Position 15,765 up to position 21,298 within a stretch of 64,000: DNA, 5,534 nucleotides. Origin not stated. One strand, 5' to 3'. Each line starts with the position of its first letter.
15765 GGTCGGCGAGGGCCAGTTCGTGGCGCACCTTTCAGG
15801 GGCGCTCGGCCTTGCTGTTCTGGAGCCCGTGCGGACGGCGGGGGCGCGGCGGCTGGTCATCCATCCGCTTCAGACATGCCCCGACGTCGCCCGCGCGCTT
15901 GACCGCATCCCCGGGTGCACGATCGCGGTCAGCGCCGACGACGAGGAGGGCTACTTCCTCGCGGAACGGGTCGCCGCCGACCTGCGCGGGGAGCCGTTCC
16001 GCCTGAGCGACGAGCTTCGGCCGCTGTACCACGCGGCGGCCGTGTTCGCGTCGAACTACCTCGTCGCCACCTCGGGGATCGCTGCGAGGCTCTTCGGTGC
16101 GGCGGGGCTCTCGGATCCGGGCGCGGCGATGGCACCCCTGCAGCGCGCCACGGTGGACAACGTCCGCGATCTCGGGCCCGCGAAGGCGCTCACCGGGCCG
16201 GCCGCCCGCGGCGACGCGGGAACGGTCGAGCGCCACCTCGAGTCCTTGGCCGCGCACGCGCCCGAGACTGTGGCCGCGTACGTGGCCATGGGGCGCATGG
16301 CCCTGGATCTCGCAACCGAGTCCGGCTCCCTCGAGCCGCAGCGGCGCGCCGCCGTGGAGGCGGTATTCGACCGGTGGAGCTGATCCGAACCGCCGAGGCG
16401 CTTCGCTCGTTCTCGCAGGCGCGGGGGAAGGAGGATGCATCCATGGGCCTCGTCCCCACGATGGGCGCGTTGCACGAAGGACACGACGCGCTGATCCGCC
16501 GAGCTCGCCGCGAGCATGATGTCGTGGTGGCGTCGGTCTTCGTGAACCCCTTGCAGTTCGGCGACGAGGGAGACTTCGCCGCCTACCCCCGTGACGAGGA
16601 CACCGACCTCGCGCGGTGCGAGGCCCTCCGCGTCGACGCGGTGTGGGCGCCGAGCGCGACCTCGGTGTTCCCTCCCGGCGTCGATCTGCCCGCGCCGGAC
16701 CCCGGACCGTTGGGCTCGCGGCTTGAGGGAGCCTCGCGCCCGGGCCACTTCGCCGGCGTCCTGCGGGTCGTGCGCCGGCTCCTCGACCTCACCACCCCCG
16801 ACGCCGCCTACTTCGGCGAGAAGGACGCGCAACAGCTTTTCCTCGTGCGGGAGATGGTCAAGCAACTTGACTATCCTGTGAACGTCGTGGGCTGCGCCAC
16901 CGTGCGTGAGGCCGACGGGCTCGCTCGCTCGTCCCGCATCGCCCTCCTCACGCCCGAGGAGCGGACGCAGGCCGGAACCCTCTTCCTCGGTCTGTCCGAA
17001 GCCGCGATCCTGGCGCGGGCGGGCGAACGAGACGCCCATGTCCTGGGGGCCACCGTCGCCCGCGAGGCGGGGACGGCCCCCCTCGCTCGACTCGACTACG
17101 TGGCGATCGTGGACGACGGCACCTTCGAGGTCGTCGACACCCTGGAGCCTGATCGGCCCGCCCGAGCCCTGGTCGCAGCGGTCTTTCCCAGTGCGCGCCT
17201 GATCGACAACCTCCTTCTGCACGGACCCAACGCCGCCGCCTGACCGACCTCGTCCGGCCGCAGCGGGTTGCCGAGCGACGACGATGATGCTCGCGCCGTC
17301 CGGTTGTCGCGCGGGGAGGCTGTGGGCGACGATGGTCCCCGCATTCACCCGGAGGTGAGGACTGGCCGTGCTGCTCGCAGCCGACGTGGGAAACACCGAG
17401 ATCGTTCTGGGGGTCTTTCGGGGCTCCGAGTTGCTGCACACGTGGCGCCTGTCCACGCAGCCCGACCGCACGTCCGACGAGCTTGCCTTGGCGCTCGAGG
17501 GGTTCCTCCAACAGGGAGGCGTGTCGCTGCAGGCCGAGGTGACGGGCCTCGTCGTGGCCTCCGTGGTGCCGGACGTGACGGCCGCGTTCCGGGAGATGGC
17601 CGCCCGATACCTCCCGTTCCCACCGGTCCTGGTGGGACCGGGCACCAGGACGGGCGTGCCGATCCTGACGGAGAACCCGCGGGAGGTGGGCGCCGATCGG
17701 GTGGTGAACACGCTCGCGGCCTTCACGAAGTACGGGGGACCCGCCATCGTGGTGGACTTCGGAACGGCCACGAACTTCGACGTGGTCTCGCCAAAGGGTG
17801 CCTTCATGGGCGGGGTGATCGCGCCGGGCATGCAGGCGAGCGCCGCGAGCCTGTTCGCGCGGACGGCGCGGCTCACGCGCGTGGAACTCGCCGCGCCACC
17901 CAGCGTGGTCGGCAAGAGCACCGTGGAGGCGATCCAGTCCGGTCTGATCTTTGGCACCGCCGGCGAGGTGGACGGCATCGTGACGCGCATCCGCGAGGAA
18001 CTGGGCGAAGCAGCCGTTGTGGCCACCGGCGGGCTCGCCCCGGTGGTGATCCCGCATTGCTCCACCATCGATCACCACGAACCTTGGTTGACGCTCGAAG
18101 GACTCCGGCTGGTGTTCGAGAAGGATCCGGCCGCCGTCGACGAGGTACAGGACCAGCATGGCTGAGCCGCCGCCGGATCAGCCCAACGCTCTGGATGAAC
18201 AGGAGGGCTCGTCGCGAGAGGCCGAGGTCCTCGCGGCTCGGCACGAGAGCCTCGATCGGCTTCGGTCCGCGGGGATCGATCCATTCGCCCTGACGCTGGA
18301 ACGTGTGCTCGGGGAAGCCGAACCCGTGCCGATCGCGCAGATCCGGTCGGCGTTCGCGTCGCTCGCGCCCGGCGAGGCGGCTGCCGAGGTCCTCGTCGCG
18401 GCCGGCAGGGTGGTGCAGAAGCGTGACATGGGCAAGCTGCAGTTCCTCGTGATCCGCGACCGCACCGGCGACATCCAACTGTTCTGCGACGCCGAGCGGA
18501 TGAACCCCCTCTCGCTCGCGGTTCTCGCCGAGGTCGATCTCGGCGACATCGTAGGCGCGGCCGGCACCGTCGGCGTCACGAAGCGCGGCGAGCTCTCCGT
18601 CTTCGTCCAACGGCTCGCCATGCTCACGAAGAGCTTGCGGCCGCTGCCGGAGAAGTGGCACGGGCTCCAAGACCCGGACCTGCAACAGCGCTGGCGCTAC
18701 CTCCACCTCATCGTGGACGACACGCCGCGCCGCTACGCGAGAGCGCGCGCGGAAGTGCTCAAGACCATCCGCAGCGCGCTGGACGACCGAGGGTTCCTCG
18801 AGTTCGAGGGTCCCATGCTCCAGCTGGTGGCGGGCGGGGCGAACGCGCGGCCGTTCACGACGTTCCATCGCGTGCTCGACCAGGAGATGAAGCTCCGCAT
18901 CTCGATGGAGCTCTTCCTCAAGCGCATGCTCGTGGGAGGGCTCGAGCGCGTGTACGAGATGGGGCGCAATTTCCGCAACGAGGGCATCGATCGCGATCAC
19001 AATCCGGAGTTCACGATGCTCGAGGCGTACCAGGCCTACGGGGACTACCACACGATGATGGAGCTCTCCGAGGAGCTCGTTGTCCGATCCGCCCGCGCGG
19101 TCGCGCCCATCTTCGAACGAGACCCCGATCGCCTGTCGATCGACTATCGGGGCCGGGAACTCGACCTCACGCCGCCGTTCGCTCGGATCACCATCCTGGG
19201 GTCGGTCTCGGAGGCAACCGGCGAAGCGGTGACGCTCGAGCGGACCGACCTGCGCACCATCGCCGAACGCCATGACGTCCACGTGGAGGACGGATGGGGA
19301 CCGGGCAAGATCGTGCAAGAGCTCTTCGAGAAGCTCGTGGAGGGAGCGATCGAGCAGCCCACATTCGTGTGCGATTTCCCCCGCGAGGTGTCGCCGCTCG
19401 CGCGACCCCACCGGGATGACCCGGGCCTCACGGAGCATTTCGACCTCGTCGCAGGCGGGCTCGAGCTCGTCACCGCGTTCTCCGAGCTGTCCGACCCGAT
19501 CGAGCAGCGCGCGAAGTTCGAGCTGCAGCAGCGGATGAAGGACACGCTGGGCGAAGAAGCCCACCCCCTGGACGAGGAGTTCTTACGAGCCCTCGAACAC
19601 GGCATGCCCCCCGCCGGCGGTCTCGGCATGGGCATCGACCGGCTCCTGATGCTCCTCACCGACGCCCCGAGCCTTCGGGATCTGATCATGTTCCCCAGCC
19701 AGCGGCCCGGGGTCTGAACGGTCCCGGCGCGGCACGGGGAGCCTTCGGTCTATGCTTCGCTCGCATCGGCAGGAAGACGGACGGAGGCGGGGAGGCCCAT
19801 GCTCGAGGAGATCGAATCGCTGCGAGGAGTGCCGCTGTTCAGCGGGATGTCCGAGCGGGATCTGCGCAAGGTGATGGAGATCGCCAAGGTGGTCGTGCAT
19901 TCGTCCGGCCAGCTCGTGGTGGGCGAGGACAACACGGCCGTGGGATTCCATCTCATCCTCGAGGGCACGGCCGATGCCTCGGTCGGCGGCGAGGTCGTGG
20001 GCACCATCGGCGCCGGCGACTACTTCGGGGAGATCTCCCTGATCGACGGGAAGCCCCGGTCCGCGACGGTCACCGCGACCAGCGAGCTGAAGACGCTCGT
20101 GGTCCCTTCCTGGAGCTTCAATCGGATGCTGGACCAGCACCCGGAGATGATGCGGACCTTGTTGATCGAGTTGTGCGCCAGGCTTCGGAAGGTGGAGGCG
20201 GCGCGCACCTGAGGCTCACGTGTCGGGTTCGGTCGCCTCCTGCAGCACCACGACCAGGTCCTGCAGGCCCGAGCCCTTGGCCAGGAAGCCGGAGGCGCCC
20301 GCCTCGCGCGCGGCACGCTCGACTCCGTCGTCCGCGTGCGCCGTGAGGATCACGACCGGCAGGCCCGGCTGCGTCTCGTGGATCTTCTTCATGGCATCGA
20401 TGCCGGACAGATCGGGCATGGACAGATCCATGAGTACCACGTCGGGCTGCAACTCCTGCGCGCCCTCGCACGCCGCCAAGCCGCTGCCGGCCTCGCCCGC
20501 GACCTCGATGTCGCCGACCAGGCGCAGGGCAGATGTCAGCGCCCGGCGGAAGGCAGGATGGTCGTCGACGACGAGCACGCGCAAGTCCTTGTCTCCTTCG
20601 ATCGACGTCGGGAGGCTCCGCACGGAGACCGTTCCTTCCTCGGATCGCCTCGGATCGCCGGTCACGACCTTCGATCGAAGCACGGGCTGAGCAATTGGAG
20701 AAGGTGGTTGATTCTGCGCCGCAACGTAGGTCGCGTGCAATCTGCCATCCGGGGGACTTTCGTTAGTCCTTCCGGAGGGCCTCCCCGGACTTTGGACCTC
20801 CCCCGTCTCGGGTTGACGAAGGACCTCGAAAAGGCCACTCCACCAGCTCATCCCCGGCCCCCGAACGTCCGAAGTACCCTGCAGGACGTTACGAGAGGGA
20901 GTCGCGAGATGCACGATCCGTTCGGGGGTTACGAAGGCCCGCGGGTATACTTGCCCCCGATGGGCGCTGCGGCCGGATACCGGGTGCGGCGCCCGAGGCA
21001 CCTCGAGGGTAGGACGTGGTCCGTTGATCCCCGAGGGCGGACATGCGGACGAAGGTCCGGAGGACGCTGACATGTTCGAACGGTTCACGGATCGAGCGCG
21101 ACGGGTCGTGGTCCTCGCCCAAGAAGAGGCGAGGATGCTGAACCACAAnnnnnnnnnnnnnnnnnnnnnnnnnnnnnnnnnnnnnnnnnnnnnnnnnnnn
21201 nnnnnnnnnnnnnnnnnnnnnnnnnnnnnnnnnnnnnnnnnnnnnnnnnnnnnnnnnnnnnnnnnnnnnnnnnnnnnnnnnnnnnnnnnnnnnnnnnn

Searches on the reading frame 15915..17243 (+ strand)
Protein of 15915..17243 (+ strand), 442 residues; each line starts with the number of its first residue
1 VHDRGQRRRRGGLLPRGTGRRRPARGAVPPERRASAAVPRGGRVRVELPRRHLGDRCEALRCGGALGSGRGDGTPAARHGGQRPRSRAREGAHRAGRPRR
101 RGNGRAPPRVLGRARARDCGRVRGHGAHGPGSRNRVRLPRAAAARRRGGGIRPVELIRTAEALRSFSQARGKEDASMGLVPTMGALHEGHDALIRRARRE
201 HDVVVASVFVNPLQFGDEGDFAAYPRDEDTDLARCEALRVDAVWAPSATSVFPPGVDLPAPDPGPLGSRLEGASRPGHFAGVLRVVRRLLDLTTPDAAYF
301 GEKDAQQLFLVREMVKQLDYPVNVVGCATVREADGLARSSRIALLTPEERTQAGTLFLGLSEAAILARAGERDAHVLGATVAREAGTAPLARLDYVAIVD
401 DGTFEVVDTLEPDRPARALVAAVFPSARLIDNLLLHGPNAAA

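Call 14: search_protein_families(library=pfam, proteins=[window:15915-17243:+], max_evalue=0.001)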
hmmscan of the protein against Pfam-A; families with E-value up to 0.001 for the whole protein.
window:15915-17243:+ (442 aa): 1 family
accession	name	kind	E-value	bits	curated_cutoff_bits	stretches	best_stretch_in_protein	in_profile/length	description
PF02569.21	Pantoate_ligase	-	2.8e-85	286.1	20.7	1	156-433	2-267/268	Pantoate-beta-alanine ligase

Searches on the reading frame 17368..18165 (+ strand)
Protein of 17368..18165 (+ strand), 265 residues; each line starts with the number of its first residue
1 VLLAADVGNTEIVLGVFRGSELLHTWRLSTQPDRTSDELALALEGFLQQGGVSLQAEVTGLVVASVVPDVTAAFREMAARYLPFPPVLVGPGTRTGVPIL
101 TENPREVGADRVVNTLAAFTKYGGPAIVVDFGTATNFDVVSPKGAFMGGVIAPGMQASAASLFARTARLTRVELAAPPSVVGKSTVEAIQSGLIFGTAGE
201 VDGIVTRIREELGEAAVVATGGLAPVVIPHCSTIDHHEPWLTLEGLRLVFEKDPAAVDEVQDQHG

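Call 14: search_protein_families(library=pfam, proteins=[window:17368-18165:+], max_evalue=0.001)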
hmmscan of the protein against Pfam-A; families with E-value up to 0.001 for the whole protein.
window:17368-18165:+ (265 aa): 1 family
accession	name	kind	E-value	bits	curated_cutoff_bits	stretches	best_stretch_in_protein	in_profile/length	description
PF03309.20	Pan_kinase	-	8.6e-70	235.2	24.7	1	2-207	1-205/205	Type III pantothenate kinase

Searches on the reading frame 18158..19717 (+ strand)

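Call 14: search_protein_families(library=pfam, proteins=[window:18158-19717:+], max_evalue=0.001)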
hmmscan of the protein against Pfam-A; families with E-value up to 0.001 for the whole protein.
window:18158-19717:+ (519 aa): 3 families
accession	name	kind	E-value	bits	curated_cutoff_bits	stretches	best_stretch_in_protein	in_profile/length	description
PF00152.25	tRNA-synt_2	-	2.9e-81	273.3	25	1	174-515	3-307/308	tRNA synthetases class II (D, K and N)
PF01336.31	tRNA_anti-codon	-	1.3e-13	51.1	27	1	82-153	4-72/75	OB-fold nucleic acid binding domain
PF01409.25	tRNA-synt_2d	-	0.00025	21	19.8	0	485-510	211-236/246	tRNA synthetases class II core domain (F)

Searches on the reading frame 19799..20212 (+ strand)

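Call 14: search_protein_families(library=pfam, proteins=[window:19799-20212:+], max_evalue=0.001)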
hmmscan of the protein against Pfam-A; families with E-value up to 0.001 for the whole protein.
window:19799-20212:+ (137 aa): 1 family
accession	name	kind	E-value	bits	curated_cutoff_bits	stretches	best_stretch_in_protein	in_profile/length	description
PF00027.35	cNMP_binding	-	1.7e-14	54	27.5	1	35-114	5-89/89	Cyclic nucleotide-binding domain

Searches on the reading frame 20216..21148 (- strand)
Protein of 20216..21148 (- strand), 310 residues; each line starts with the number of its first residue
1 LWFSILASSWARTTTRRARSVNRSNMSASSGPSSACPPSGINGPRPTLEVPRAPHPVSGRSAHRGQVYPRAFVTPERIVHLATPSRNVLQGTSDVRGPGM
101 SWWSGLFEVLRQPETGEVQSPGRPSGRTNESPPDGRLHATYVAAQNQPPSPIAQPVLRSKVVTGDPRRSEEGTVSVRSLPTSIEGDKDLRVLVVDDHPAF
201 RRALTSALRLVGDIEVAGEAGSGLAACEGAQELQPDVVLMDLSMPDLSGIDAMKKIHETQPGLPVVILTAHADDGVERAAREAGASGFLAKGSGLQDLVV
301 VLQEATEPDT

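Call 14: search_protein_families(library=pfam, proteins=[window:20216-21148:-], max_evalue=0.001)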
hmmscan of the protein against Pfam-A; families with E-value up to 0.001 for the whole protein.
window:20216-21148:- (310 aa): 1 family
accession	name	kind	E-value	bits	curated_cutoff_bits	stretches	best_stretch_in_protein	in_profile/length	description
PF00072.30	Response_reg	-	2.8e-27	95.5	30.2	1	191-301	1-109/111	Response regulator receiver domain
